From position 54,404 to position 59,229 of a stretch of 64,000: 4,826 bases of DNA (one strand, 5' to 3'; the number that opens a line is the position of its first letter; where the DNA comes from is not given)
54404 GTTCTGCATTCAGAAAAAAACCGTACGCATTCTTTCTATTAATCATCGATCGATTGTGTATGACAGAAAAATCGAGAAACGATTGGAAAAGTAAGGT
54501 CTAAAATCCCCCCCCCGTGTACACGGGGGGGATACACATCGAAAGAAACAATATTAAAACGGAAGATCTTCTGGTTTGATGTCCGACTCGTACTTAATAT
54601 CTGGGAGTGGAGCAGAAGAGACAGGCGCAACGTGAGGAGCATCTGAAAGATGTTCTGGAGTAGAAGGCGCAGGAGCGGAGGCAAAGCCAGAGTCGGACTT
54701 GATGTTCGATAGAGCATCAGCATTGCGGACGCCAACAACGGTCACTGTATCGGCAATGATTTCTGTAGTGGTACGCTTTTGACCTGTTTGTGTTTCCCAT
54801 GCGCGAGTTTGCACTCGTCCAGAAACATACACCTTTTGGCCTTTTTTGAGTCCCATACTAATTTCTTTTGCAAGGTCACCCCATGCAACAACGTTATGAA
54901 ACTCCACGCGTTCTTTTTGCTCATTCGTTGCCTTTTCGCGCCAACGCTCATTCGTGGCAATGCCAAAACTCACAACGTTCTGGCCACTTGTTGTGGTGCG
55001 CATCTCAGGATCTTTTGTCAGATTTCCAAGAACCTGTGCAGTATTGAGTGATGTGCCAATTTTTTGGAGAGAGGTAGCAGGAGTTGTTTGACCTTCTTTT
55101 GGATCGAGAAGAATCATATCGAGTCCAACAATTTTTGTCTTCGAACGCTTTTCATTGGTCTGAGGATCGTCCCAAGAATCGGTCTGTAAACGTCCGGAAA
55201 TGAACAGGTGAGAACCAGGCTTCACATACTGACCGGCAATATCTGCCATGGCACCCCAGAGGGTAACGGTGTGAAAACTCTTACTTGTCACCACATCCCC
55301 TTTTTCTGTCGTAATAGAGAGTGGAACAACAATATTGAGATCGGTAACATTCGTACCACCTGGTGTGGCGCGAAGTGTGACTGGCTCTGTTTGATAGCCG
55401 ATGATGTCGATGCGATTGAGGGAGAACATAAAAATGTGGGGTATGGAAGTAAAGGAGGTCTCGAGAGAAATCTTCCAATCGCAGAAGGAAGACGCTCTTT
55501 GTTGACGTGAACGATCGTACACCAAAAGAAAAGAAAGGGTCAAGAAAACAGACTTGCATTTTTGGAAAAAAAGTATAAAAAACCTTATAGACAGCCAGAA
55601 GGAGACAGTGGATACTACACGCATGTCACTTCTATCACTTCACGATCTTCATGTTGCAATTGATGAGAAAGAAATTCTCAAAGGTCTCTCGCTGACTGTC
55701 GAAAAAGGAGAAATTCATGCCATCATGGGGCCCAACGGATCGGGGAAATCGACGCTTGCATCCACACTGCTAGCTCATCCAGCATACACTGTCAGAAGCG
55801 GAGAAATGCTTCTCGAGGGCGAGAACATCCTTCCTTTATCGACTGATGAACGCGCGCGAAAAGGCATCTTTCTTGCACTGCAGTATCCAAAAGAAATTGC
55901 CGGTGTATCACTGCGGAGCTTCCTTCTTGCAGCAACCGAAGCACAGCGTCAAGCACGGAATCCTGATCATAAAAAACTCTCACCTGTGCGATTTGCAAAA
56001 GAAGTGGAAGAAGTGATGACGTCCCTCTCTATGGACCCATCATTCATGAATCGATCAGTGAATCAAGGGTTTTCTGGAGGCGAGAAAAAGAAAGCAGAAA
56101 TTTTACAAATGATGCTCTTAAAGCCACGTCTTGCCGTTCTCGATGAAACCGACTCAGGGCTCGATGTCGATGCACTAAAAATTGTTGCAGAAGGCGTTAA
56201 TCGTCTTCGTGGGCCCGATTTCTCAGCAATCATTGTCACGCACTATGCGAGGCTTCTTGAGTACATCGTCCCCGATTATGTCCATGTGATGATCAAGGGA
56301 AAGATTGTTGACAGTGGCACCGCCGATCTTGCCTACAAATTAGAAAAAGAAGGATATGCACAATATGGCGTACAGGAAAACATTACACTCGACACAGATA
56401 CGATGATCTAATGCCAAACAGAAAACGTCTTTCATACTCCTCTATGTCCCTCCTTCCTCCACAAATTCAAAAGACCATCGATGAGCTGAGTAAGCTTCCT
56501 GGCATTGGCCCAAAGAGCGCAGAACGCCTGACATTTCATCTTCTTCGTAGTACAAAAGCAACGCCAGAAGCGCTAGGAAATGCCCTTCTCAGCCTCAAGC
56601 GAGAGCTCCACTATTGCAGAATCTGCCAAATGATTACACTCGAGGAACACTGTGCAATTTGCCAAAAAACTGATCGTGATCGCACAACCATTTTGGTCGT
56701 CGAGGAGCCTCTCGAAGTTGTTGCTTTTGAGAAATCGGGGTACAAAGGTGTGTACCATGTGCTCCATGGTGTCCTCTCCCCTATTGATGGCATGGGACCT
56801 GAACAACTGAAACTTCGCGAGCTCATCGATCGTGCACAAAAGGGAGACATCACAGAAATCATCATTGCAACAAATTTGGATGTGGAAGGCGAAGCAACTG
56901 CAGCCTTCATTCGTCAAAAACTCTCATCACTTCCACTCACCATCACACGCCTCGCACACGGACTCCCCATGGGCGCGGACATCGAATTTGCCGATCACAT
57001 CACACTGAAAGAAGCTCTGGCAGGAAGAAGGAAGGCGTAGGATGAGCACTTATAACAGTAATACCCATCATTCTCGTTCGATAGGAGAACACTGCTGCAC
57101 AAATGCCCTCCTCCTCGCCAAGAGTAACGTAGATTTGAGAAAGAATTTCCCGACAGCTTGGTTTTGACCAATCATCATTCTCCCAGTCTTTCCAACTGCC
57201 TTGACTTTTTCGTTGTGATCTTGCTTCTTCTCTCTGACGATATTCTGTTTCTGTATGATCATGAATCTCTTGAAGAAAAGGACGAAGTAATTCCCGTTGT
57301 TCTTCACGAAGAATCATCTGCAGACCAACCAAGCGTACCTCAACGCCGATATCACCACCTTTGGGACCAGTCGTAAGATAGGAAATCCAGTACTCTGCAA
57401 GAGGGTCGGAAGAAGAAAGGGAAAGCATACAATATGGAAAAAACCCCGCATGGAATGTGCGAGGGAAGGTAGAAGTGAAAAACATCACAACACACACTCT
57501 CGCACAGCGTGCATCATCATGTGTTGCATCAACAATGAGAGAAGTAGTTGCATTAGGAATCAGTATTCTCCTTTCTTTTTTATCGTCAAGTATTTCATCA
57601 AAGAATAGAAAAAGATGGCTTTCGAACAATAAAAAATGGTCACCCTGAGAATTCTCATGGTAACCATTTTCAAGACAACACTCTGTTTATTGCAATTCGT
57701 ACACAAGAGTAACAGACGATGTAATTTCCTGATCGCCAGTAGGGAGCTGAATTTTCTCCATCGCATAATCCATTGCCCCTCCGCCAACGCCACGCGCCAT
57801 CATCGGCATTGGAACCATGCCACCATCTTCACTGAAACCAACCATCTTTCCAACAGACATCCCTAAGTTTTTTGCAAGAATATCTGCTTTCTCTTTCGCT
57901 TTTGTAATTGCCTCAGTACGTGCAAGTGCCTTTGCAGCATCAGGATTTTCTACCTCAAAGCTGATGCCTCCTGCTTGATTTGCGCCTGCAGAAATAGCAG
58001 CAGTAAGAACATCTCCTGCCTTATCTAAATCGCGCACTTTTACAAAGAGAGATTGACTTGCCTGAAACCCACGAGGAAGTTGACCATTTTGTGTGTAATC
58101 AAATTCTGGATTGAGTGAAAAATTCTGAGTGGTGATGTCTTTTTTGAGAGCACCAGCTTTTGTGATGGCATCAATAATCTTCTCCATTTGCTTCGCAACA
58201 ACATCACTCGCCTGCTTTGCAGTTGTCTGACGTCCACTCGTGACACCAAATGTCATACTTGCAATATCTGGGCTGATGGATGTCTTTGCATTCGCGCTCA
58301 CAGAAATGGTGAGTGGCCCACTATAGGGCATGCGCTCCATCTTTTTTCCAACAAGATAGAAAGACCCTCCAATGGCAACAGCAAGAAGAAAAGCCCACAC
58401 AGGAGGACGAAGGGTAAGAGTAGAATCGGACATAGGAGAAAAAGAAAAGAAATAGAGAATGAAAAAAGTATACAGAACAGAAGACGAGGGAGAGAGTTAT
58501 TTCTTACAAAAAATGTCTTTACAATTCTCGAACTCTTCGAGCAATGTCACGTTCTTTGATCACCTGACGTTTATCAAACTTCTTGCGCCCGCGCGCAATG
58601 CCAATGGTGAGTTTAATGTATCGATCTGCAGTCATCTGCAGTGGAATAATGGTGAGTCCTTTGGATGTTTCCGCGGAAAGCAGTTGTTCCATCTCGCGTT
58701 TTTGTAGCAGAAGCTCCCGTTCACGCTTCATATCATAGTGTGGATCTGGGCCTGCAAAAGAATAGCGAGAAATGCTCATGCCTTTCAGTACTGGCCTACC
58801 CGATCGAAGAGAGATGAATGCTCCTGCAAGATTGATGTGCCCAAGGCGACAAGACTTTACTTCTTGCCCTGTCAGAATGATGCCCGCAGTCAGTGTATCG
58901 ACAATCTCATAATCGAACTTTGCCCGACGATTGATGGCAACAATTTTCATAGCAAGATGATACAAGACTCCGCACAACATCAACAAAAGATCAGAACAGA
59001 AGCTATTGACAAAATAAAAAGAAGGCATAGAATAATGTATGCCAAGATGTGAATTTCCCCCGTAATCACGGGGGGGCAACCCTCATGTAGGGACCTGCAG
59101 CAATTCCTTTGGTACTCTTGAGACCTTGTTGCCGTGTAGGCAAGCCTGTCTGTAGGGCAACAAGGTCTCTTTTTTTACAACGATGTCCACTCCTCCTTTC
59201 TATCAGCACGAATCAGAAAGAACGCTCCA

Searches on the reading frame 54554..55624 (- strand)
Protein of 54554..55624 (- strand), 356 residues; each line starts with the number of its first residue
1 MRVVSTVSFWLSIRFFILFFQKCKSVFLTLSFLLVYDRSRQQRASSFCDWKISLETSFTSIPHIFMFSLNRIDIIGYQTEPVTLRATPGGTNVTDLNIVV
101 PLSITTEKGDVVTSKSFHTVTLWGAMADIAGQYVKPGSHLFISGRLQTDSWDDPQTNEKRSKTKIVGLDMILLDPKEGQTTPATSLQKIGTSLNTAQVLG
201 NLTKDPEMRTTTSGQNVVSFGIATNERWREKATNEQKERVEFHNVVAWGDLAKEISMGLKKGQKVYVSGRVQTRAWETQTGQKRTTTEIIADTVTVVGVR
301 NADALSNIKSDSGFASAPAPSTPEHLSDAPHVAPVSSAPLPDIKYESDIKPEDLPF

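Call 90: search_protein_families(library=pfam, proteins=[window:54554-55624:-], max_evalue=0.001)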
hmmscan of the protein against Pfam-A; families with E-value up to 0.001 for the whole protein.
window:54554-55624:- (356 aa): 3 families
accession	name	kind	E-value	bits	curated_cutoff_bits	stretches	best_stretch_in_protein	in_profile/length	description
PF00436.31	SSB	-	3.8e-54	181.6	26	2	193-295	1-102/104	Single-strand binding protein family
PF22657.2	SSB_1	-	0.00012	22.6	27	0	194-273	1-77/91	Another single-strand binding protein family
PF01336.31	tRNA_anti-codon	-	0.00033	21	27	0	244-296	30-74/75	OB-fold nucleic acid binding domain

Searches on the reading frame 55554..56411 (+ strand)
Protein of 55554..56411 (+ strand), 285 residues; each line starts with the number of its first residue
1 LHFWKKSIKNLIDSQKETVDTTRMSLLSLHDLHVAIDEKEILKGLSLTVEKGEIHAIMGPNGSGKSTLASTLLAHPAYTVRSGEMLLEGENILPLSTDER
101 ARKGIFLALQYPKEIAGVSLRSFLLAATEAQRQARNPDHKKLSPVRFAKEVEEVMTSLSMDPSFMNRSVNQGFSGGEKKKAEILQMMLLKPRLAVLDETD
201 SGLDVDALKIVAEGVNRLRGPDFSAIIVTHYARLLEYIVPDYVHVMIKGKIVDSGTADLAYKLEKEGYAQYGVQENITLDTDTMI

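Call 90: search_protein_families(library=pfam, proteins=[window:55554-56411:+], max_evalue=0.001)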
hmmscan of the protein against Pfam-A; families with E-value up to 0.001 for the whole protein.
window:55554-56411:+ (285 aa): 6 families
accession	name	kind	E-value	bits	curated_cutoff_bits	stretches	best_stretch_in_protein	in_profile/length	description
PF00005.33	ABC_tran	-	2.3e-22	80.5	25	1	42-199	1-135/137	ABC transporter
PF02463.25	SMC_N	-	6.5e-07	29.4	40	0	53-72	25-44/220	RecF/RecN/SMC N terminal domain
PF13304.12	AAA_21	-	6.9e-05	23.5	27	0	54-72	1-19/304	AAA domain, putative AbiEii toxin, Type IV TA system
PF13671.12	AAA_33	-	0.00027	21.7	27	1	56-86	3-34/143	AAA domain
PF13481.12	AAA_25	-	0.00049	20.2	27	1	48-82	29-62/195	AAA domain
PF13555.12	AAA_29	-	0.00067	19.8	27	0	47-69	17-39/61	P-loop containing region of AAA domain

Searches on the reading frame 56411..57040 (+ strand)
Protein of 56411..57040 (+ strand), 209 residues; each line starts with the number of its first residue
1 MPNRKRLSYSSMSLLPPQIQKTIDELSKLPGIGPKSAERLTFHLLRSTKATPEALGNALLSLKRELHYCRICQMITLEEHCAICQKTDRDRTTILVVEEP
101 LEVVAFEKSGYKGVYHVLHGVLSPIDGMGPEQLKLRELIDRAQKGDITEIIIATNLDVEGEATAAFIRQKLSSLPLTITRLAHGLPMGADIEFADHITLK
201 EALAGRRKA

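Call 90: search_protein_families(library=pfam, proteins=[window:56411-57040:+], max_evalue=0.001)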
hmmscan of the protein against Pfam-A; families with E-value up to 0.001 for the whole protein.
window:56411-57040:+ (209 aa): 7 families
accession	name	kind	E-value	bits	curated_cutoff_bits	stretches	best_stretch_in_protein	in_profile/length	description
PF13662.12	Toprim_4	-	8.9e-24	84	25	1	93-182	2-85/85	Toprim domain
PF21176.3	RecR_HhH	-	8.1e-14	51.6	27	1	19-60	1-42/45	RecR, helix-hairpin-helix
PF01751.28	Toprim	-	7.6e-10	39.3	23.1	1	93-172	1-81/96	Toprim domain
PF21175.2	RecR_C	-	9.5e-09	35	22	1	184-207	1-24/24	RecR, C-terminal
PF00633.29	HHH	-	2.4e-06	27.6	24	1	19-39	6-26/30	Helix-hairpin-helix motif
PF14520.12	HHH_5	-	9.4e-05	23.3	27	1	22-43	33-54/57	Helix-hairpin-helix domain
PF14716.13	HHH_8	-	0.0007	20.4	30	0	9-41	34-65/73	Helix-hairpin-helix domain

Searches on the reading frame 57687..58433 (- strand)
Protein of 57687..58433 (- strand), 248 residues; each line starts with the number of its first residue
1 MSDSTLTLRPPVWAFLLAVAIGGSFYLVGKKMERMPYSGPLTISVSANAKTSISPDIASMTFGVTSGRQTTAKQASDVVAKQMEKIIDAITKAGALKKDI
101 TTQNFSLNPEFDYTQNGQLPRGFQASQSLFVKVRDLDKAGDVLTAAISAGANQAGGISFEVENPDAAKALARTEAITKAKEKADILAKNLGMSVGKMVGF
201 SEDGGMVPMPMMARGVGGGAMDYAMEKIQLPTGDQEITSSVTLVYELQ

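Call 90: search_protein_families(library=pfam, proteins=[window:57687-58433:-], max_evalue=0.001)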
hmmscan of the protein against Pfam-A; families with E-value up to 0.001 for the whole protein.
window:57687-58433:- (248 aa): 1 family
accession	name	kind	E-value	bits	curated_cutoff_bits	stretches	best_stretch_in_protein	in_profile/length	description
PF04402.19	SIMPL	-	2.3e-48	165.6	25.2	1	43-245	1-205/205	Protein of unknown function (DUF541)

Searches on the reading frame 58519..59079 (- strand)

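Call 90: search_protein_families(library=pfam, proteins=[window:58519-59079:-], max_evalue=0.001)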
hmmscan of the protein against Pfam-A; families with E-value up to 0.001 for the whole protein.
window:58519-59079:- (186 aa): 1 family
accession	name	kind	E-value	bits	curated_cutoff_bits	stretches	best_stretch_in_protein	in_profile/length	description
PF01668.23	SmpB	-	1.7e-41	141.9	27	1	48-184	2-138/143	SmpB protein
